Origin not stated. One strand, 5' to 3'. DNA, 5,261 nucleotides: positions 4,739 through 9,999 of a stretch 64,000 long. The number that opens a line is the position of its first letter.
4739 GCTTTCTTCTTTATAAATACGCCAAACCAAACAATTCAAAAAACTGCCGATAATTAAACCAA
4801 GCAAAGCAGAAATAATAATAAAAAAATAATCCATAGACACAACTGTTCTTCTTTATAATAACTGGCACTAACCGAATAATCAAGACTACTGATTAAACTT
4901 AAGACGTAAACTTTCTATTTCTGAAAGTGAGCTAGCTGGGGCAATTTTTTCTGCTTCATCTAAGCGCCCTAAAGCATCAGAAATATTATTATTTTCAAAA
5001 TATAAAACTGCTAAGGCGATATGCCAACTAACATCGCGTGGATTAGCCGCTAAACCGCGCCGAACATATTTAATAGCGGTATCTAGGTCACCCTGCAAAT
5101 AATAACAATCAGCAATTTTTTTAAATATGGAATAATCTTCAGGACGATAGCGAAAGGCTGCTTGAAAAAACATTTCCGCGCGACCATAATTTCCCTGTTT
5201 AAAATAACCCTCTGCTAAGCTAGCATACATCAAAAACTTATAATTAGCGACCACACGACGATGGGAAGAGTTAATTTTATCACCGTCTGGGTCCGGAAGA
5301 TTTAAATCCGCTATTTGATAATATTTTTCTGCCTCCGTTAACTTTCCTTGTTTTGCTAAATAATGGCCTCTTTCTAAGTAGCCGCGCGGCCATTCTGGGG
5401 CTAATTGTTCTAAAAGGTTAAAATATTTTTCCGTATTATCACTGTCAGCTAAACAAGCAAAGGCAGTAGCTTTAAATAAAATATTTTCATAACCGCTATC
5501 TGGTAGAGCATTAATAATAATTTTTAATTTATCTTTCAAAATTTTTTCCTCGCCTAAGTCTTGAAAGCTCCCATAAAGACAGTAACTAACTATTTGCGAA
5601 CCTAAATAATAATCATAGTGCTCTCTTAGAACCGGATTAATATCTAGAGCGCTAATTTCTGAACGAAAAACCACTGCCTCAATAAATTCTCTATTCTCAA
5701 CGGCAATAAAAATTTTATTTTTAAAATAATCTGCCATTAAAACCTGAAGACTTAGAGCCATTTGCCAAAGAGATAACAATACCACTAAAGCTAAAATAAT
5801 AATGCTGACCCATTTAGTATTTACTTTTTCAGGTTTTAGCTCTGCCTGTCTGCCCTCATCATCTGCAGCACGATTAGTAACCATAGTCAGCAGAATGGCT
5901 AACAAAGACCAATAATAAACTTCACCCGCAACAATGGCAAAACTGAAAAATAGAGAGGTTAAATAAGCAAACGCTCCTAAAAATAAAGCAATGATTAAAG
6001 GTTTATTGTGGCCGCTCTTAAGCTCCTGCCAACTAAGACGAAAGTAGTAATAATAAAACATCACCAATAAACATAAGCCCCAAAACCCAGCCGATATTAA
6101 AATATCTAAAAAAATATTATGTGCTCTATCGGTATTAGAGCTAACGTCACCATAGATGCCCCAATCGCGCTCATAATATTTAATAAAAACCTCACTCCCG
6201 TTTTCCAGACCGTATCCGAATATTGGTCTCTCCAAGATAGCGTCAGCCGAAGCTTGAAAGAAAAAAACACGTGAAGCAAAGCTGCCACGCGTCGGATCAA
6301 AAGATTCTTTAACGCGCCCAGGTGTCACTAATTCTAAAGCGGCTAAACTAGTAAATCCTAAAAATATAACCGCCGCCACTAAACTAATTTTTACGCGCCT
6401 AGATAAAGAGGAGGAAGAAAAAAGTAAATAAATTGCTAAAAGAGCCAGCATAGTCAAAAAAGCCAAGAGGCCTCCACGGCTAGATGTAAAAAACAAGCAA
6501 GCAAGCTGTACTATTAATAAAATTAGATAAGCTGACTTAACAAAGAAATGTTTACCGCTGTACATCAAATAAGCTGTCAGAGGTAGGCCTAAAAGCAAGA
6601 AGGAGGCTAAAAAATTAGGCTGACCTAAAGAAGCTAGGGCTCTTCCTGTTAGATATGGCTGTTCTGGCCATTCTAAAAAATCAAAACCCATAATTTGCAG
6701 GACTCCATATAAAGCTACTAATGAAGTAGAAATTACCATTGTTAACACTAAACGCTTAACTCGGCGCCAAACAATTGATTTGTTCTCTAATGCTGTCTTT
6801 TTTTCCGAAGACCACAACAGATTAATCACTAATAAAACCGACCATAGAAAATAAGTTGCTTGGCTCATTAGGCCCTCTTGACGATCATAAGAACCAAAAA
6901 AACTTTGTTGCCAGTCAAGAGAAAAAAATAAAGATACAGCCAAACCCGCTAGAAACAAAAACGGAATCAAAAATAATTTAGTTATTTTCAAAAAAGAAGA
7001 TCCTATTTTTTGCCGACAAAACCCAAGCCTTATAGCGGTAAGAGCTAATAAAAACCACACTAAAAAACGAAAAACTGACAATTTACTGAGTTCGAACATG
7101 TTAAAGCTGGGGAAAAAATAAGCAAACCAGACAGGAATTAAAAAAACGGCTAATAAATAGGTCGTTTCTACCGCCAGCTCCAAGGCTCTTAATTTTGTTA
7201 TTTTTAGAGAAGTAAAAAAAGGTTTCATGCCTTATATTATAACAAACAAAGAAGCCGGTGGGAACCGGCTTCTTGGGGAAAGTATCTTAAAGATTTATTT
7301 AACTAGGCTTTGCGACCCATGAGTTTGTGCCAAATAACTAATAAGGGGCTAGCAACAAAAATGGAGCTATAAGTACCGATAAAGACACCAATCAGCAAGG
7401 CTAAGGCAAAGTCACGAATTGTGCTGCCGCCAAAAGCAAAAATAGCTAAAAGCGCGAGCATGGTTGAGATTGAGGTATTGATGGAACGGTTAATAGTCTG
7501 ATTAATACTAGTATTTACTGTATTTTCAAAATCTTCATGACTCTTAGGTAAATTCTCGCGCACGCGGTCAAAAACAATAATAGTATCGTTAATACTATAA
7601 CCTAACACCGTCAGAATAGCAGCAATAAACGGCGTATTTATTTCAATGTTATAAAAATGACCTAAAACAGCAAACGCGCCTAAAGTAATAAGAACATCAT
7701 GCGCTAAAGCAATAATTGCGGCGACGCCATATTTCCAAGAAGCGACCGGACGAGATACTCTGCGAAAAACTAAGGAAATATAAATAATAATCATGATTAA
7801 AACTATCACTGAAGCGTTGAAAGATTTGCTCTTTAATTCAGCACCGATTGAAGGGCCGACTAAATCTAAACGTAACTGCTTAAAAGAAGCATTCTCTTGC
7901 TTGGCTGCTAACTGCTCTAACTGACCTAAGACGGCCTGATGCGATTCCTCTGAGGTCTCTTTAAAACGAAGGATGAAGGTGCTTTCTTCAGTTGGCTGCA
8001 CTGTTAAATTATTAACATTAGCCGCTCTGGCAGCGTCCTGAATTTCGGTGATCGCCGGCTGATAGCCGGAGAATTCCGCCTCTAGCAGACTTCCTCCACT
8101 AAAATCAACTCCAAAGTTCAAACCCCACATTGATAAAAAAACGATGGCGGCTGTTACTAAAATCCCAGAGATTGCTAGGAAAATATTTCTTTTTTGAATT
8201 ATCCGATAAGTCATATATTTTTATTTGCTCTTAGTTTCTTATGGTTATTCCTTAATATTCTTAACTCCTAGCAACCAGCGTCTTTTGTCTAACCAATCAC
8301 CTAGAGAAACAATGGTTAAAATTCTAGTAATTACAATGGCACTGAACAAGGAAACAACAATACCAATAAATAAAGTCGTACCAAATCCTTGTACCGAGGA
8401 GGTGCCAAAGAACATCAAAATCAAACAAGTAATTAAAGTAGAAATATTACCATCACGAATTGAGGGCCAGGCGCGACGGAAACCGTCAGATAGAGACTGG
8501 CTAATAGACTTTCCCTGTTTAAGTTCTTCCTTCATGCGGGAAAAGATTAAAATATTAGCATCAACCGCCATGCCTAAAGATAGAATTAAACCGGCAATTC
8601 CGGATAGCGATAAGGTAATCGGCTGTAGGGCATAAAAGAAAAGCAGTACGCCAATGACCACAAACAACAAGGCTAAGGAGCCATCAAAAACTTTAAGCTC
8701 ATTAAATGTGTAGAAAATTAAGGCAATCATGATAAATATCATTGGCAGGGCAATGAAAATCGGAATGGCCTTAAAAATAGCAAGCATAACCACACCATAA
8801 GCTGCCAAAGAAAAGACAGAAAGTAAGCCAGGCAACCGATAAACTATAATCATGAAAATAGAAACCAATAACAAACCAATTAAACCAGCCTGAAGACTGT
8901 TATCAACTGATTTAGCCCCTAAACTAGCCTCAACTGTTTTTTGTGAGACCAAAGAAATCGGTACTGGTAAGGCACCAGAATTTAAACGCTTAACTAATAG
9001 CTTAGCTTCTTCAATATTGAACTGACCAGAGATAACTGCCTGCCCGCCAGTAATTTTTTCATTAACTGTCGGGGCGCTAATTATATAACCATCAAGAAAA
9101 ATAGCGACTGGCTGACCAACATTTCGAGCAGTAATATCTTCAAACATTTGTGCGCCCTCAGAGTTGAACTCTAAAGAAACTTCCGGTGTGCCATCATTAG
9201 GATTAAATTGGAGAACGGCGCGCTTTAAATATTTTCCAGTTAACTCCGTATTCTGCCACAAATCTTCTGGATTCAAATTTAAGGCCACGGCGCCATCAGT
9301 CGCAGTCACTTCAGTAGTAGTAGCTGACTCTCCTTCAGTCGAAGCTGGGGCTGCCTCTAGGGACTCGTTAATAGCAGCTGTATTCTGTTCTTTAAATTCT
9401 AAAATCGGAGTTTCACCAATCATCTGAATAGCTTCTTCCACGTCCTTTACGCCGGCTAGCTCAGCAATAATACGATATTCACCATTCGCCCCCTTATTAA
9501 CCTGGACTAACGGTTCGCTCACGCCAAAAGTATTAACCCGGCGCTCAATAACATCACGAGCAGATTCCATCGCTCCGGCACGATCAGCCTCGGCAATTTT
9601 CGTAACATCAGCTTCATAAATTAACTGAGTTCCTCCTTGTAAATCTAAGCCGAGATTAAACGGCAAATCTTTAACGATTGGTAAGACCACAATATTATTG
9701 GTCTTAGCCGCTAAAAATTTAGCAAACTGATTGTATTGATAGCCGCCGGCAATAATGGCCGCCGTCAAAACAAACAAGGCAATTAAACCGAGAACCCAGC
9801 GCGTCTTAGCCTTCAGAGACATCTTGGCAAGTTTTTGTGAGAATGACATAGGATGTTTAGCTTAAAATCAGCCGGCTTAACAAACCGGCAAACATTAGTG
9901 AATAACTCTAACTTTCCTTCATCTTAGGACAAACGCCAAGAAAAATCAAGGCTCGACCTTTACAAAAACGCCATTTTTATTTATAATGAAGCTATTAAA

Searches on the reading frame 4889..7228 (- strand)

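Call 71: search_protein_families(library=pfam, proteins=[window:4889-7228:-], max_evalue=0.001)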
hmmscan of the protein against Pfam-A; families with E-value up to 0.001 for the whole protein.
window:4889-7228:- (780 aa): 13 families
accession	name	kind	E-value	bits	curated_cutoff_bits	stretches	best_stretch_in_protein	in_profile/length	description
PF04932.20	Wzy_C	-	1.1e-20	74.3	31.7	1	237-388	2-148/149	O-Antigen ligase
PF14559.12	TPR_19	-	6.6e-14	52.4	25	2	676-735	2-61/68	Tetratricopeptide repeat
PF07719.23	TPR_2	-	3.2e-13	49.1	27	0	704-732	6-34/34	Tetratricopeptide repeat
PF13432.12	TPR_16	-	7.8e-13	49.1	32.7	2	671-732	3-64/65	Tetratricopeptide repeat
PF00515.34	TPR_1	-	3.3e-11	42.9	27.8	0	702-731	4-33/34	Tetratricopeptide repeat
PF13428.12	TPR_14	-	1.6e-10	41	23.5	1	704-741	6-43/44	Tetratricopeptide repeat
PF13424.12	TPR_12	-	2.8e-08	34.3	30.1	1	668-728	6-74/77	Tetratricopeptide repeat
PF13181.12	TPR_8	-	4.5e-07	29.9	25.7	0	705-731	7-33/34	Tetratricopeptide repeat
PF12895.13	ANAPC3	-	3.8e-06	27.5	27.2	1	678-758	2-81/82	Anaphase-promoting complex, cyclosome, subunit 3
PF15864.10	PglL_A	-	0.00027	21.1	25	1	201-221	5-25/26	Protein glycosylation ligase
PF25058.1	ARM_TT21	-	0.00036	21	27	1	619-747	12-142/155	Tetratricopeptide repeat protein 21 ARM repeat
PF13371.12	TPR_9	-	0.00078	19.8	35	0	711-765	7-61/73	Tetratricopeptide repeat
PF13431.12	TPR_17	-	0.001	19.6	24.4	0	688-719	2-33/34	Tetratricopeptide repeat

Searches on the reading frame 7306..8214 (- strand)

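Call 71: search_protein_families(library=pfam, proteins=[window:7306-8214:-], max_evalue=0.001)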
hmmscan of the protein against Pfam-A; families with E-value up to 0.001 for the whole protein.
window:7306-8214:- (303 aa): 3 families
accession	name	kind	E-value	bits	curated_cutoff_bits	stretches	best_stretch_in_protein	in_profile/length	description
PF02355.23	SecD_SecF_C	-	8.4e-61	205.1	20.5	1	105-297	7-188/189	Protein export membrane protein SecD/SecF, C-terminal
PF07549.19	Sec_GG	-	1.1e-05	25.2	20.3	1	31-49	7-25/28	SecD/SecF GG Motif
PF00873.25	ACR_tran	-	0.00064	18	28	1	165-285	357-479/1021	AcrB/AcrD/AcrF family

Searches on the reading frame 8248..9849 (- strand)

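Call 54: search_protein_families(library=pfam, proteins=[window:8248-9849:-], max_evalue=0.001)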
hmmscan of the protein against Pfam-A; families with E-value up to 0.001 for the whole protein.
window:8248-9849:- (534 aa): 5 families
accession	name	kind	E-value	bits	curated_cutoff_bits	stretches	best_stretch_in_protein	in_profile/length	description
PF22599.2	SecDF_P1_head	-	2.8e-30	105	27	1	199-296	17-114/114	SecDF, P1 head subdomain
PF21760.3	SecD_1st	-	4.6e-17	61.7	27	1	94-156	1-59/60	Protein translocase subunit SecDF, P1 domain, N-terminal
PF03176.21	MMPL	-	1.9e-09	37.4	20.5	1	371-523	156-317/333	MMPL family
PF02355.23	SecD_SecF_C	-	2.9e-09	37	20.5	1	364-509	37-180/189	Protein export membrane protein SecD/SecF, C-terminal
PF07549.19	Sec_GG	-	1.9e-05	24.5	20.3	1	63-81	7-25/28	SecD/SecF GG Motif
